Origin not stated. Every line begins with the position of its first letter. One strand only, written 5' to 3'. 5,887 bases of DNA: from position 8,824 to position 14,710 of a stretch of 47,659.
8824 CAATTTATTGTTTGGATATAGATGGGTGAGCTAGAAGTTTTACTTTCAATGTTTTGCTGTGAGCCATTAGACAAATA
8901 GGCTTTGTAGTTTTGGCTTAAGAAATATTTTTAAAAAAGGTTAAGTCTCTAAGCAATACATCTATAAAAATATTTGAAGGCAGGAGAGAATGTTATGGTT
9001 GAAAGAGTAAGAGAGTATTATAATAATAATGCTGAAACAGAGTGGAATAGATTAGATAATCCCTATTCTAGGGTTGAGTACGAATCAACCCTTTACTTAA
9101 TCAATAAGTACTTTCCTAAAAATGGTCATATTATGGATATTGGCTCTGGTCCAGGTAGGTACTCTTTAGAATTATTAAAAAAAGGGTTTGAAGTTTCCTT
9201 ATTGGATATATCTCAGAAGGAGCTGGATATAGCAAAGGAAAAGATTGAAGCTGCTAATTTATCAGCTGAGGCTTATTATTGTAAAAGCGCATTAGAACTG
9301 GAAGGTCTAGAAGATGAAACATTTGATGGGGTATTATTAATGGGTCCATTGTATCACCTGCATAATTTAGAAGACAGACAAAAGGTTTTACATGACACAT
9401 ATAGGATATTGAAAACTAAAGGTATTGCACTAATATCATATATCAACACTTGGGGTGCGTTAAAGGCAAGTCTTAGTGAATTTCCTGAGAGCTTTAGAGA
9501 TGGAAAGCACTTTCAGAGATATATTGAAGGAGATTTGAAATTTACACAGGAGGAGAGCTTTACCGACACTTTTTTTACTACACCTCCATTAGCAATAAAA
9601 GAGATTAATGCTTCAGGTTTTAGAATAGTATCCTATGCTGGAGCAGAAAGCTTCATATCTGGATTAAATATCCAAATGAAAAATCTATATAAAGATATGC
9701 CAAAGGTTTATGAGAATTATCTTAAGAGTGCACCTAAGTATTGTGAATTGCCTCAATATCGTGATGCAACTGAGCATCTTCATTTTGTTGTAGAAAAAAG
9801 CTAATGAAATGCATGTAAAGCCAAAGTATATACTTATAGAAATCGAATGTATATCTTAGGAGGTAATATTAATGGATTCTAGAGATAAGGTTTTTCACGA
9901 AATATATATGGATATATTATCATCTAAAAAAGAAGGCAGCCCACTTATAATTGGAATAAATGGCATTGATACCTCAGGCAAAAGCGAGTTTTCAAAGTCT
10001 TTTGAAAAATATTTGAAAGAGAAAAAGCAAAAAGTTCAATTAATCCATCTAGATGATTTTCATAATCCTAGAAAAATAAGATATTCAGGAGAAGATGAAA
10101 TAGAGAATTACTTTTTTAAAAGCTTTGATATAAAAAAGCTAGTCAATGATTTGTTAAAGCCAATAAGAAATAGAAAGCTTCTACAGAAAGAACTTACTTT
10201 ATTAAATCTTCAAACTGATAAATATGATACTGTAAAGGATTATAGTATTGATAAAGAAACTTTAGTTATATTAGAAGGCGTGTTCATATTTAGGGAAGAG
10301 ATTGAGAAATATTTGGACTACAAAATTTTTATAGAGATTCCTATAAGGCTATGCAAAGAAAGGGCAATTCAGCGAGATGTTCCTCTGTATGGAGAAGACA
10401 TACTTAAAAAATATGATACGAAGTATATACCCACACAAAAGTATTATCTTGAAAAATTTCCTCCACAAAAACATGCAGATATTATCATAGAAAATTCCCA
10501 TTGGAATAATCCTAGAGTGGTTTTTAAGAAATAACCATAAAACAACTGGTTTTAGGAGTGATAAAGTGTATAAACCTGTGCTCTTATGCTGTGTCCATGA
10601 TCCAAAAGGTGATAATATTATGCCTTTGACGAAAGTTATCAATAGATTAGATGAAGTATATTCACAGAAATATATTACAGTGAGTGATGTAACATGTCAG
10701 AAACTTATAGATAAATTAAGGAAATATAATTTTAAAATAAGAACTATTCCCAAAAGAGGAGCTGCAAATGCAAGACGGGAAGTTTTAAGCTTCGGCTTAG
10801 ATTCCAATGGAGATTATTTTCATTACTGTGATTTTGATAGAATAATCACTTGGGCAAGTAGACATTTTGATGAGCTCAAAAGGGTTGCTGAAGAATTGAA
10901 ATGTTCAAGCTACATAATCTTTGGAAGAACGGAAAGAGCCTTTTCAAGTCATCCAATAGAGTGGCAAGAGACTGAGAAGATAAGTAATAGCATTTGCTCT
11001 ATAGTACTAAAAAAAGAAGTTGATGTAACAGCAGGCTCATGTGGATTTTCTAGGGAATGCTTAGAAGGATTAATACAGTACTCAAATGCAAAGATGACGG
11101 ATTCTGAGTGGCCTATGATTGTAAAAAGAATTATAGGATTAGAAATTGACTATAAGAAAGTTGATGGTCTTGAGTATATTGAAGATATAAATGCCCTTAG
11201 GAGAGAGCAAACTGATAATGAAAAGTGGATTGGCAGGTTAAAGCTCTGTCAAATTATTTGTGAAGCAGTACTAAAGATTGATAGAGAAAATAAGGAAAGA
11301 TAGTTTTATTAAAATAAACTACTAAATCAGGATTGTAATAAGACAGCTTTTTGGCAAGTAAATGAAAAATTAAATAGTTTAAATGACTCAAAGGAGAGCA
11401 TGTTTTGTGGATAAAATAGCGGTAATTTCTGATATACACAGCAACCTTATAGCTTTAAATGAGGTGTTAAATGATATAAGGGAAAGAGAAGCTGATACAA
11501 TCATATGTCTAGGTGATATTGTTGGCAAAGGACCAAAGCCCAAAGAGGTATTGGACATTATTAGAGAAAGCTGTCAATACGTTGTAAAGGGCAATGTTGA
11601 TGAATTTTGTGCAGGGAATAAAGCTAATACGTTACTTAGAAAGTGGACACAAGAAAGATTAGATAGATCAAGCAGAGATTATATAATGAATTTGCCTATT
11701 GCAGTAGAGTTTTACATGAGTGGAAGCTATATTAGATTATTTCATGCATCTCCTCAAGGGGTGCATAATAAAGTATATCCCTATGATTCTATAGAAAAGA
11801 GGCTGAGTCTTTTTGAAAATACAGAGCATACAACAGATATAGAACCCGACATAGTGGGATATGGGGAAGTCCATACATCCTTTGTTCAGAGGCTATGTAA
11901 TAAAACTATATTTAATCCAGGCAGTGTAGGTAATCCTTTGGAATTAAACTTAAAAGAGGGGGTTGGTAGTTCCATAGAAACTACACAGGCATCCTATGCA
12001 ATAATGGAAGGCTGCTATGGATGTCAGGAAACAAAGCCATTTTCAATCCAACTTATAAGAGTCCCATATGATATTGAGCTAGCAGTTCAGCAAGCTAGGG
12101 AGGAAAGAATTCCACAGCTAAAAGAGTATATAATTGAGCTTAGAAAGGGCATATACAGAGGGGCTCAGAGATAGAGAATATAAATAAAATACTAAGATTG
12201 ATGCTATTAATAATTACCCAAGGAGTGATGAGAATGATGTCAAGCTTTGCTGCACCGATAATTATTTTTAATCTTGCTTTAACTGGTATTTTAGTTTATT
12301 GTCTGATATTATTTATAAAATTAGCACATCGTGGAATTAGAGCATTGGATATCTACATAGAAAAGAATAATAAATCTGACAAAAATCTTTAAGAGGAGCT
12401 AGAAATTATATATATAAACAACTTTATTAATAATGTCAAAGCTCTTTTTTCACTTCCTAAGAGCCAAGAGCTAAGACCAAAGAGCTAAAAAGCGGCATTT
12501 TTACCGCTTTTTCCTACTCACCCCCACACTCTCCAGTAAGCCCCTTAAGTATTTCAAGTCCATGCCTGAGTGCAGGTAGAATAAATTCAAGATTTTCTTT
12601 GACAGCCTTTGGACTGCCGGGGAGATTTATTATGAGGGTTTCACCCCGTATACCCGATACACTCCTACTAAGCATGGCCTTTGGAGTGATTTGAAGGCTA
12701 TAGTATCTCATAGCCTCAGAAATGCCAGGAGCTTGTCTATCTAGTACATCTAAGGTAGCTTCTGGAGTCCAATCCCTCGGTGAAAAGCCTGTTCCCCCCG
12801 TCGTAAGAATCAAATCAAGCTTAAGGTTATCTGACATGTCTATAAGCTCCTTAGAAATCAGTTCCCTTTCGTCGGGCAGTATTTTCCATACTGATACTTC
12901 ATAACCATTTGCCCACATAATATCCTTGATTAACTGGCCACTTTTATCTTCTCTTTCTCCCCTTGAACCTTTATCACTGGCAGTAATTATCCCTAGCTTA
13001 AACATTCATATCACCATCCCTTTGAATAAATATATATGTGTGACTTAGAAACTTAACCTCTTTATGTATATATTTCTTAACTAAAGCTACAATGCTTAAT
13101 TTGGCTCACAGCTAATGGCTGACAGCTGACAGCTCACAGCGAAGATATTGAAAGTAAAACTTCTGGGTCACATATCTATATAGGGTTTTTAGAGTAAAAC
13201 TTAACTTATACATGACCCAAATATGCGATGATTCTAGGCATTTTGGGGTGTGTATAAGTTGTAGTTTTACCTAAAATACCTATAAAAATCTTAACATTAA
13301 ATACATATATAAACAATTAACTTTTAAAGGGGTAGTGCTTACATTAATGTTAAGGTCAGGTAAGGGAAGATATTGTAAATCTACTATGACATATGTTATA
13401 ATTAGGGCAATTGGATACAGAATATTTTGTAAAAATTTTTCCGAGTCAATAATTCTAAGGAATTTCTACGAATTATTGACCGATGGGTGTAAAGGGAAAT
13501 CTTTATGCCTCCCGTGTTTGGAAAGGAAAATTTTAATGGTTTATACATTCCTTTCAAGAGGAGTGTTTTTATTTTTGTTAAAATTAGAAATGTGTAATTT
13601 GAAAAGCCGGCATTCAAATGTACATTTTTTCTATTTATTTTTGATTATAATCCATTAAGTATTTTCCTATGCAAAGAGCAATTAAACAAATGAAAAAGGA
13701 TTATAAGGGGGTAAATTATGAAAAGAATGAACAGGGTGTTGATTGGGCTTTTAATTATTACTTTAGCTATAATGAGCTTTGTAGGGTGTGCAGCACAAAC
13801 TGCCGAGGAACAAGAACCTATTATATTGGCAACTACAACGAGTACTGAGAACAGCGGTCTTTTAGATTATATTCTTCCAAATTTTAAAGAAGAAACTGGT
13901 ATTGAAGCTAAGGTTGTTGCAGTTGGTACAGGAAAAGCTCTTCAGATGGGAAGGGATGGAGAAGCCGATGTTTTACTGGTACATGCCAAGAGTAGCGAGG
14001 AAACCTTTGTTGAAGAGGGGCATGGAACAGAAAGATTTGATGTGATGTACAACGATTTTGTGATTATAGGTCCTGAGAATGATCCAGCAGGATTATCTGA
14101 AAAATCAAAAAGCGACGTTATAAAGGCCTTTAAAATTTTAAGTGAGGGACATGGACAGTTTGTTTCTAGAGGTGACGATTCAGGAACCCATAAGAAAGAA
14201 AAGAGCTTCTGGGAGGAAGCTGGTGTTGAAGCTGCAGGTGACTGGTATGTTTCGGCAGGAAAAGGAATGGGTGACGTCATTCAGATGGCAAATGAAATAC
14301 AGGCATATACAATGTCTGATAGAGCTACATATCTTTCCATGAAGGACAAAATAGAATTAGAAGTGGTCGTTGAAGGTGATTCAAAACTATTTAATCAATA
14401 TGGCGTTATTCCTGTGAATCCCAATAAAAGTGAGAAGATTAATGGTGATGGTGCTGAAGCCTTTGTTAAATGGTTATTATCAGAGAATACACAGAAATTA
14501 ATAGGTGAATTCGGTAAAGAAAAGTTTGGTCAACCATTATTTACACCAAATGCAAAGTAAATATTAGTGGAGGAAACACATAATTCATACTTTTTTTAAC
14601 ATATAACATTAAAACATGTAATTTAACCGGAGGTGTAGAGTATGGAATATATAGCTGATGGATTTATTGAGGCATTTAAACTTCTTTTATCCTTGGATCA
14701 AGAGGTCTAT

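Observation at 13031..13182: Family B: a 125-150-nt MITE-like element present five times in 47.6 kb, with inverted termini and an internal heptamer VNTR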

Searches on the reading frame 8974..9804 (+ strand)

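Call 8: search_protein_families(library=pfam, proteins=[window:8974-9804:+])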
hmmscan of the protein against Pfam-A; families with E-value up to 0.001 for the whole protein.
window:8974-9804:+ (276 aa): 8 families
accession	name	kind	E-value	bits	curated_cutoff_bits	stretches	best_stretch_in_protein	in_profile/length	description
PF13649.12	Methyltransf_25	-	7.1e-16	59.1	27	1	53-150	1-97/97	Methyltransferase domain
PF08241.18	Methyltransf_11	-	1.7e-15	57.9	21.2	1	55-154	2-95/95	Methyltransferase domain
PF13847.12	Methyltransf_31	-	1.8e-13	50.8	27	1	49-176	3-124/145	Methyltransferase domain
PF01209.24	Ubie_methyltran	-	8.9e-11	42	20.1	1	52-152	50-149/233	ubiE/COQ5 methyltransferase family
PF13489.12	Methyltransf_23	-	3e-10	40.5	27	1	45-188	18-150/164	Methyltransferase domain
PF08242.18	Methyltransf_12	-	6.2e-10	40.1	30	1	54-151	1-97/98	Methyltransferase domain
PF05175.20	MTS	-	1.7e-06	28.2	23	1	45-154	25-138/170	Methyltransferase small domain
PF12847.13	Methyltransf_18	-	0.00098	19.6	27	0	40-124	5-92/151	Methyltransferase domain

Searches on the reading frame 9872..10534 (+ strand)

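Call 61: search_protein_families(library=pfam, max_evalue=0.00001, proteins=[window:9872-10534:+])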
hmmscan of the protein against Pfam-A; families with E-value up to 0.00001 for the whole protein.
window:9872-10534:+ (220 aa): 1 family
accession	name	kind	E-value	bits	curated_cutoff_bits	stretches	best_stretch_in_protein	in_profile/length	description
PF00485.24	PRK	-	4.5e-10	40.1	22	1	26-208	1-189/196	Phosphoribulokinase / Uridine kinase family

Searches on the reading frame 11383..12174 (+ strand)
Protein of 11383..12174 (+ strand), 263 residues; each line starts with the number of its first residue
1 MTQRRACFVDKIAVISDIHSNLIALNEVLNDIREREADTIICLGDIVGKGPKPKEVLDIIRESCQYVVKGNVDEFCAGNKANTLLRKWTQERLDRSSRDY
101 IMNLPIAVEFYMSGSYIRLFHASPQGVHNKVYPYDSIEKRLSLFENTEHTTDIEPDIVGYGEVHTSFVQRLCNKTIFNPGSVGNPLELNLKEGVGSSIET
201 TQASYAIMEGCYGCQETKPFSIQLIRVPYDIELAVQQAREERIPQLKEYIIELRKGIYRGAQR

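Call 61: search_protein_families(library=pfam, max_evalue=0.00001, proteins=[window:11383-12174:+])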
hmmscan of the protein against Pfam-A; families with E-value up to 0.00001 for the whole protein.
window:11383-12174:+ (263 aa): 2 families
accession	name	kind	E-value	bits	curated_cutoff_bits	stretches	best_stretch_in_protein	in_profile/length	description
PF12850.12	Metallophos_2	-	1.2e-16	61.5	27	1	11-186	2-139/154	Calcineurin-like phosphoesterase superfamily domain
PF00149.33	Metallophos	-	2.2e-13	51.5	21.5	1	11-114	2-108/191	Calcineurin-like phosphoesterase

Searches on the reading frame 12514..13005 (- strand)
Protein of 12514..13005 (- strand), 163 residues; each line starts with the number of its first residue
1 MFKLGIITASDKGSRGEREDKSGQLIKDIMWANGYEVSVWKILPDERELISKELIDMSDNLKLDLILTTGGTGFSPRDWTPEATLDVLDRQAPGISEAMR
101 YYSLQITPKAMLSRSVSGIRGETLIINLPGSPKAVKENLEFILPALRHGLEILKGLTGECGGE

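Call 8: search_protein_families(library=pfam, proteins=[window:12514-13005:-])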
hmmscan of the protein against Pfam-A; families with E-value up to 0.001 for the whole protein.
window:12514-13005:- (163 aa): 1 family
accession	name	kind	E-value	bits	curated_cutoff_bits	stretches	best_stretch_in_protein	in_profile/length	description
PF00994.29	MoCF_biosynth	-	1.6e-33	115.9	26.6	1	5-148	1-144/144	Probable molybdopterin binding domain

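Call 36: find_encoding_contigs(protein=window:12514-13005:-, flank=10000, max_places=10)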
Protein window:12514-13005:- (163 aa): no gene with exactly this product is on record in the collection.

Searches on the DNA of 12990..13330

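Call 65: search_rna_families(source=window, start=12990, end=13330, threshold=evalue, max_evalue=1)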
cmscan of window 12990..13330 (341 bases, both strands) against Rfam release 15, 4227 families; matches with E-value up to 1: 4.
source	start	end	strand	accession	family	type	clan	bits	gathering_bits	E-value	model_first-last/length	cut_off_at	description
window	13182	13281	+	RF03450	MIR1513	Gene; miRNA;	-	30.5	95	0.00035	1-91/91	no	MIR1513 microRNA precursor family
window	13184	13280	-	RF03450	MIR1513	Gene; miRNA;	-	25.6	95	0.0072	1-91/91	no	MIR1513 microRNA precursor family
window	13183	13281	+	RF01925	MIR1428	Gene; miRNA;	-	24.3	79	0.026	1-110/110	no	MIR1428 microRNA precursor family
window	13180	13282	+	RF03839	MIR2599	Gene; miRNA;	-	18.6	120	0.44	1-132/132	no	MIR2599 microRNA precursor family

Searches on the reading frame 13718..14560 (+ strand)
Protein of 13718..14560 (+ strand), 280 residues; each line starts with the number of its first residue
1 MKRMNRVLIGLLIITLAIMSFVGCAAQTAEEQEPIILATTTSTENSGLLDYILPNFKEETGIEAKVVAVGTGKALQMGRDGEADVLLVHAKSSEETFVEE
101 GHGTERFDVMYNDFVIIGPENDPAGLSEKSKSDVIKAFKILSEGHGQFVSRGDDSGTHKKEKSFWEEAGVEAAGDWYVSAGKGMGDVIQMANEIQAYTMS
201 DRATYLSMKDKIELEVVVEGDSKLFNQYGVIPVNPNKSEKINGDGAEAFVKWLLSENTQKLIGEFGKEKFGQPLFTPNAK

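Call 8: search_protein_families(library=pfam, proteins=[window:13718-14560:+])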
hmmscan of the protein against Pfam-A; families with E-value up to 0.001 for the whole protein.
window:13718-14560:+ (280 aa): 3 families
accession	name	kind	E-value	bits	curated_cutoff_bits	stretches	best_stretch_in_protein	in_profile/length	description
PF12849.12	PBP_like_2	-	1.4e-49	169.7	27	1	29-256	3-266/267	PBP superfamily domain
PF13531.11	SBP_bac_11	-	2.3e-11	44.3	25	1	46-266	10-225/227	Bacterial extracellular solute-binding protein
PF01547.30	SBP_bac_1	-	0.00041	20.9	26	0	42-259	4-306/307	Bacterial extracellular solute-binding protein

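Call 37: find_encoding_contigs(protein=window:13718-14560:+, flank=10000, max_places=10)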
Protein window:13718-14560:+ (280 aa): 1 contig read that carries it; 1 place shown.
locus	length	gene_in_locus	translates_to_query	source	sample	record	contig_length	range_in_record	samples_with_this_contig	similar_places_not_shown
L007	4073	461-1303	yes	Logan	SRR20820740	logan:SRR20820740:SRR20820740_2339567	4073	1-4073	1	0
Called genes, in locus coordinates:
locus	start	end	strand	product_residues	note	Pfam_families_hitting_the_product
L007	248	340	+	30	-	-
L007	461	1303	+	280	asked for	PF12849:PBP_like_2, PF13531:SBP_bac_11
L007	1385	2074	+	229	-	-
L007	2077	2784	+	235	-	PF02463:SMC_N (faint), PF09818:ABC_ATPase (faint), PF00005:ABC_tran, PF13166:AAA_13 (faint), PF13304:AAA_21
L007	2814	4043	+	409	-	PF03453:MoeA_N, PF00994:MoCF_biosynth, PF03454:MoeA_C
